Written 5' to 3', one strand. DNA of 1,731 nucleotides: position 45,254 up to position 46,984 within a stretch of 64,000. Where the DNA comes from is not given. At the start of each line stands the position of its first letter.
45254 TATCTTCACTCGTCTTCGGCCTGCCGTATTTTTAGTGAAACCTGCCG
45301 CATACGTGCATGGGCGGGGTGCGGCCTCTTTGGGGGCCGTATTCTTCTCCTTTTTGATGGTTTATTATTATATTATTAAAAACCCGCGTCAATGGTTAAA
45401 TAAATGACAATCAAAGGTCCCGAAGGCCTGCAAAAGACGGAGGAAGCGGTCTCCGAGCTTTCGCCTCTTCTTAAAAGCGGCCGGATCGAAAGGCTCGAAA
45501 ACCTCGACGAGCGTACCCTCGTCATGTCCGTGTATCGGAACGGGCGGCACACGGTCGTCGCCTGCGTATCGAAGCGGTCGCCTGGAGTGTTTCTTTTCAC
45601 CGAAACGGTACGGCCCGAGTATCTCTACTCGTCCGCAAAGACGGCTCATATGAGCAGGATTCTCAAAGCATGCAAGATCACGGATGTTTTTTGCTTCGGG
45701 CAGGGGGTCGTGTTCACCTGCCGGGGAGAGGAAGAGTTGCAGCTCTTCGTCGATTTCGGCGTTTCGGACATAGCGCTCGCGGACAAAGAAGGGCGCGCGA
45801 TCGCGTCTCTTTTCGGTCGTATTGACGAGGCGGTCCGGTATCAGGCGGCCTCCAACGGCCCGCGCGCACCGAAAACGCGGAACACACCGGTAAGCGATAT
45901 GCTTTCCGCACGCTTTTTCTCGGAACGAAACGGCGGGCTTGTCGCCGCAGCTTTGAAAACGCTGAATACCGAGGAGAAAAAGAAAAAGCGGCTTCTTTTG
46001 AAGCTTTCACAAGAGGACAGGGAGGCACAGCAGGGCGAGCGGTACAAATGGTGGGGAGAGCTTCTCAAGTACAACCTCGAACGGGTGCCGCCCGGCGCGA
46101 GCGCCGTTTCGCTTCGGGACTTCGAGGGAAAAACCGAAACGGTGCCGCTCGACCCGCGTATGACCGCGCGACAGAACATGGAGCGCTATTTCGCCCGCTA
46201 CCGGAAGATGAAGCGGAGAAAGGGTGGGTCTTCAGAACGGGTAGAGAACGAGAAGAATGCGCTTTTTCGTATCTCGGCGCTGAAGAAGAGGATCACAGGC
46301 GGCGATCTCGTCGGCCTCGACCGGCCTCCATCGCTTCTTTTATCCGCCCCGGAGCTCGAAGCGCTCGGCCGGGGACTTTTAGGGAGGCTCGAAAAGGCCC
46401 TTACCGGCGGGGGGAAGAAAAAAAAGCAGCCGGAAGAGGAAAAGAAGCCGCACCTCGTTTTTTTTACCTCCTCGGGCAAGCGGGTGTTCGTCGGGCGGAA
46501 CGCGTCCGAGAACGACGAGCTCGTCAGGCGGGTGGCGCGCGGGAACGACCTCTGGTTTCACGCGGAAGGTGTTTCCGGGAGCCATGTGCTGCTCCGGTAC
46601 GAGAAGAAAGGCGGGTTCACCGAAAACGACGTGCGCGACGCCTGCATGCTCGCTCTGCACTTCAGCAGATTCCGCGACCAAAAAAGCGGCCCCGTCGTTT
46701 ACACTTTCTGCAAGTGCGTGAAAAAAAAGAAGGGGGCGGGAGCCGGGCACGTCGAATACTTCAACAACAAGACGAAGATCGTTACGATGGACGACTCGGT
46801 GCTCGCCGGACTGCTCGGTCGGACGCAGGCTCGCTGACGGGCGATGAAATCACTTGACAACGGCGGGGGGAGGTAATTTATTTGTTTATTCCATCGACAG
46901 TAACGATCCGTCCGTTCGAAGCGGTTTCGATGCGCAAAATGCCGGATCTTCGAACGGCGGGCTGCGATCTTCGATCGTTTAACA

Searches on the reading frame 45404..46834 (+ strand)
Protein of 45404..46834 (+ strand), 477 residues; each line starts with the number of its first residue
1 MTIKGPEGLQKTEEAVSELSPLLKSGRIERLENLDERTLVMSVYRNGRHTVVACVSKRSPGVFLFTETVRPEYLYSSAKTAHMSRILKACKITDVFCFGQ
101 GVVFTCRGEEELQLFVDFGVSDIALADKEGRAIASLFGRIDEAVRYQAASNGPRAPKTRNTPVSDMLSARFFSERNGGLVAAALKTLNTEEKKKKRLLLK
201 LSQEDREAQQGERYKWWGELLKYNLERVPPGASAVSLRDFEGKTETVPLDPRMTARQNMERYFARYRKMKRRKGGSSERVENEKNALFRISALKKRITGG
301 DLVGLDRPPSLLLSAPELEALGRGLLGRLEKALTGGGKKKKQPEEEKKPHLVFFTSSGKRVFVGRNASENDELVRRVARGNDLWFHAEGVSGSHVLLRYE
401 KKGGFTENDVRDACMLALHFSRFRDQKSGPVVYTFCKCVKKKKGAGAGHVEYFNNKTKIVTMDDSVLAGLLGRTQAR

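Call 66: search_protein_families(library=pfam, proteins=[window:45404-46834:+], max_evalue=0.001)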
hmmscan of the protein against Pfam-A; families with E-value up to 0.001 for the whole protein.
window:45404-46834:+ (477 aa): 3 families
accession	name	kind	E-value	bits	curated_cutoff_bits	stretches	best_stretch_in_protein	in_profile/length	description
PF05833.16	NFACT_N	-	1.8e-23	83.5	31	1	184-292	306-416/456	NFACT N-terminal and middle domains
PF05670.18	NFACT-R_1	-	1.2e-14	55.2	29.8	1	352-446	4-100/112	NFACT protein RNA binding domain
PF18297.6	NFACT-R_2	-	1.6e-05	25.4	26.9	1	355-434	6-80/104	NFACT protein RNA binding domain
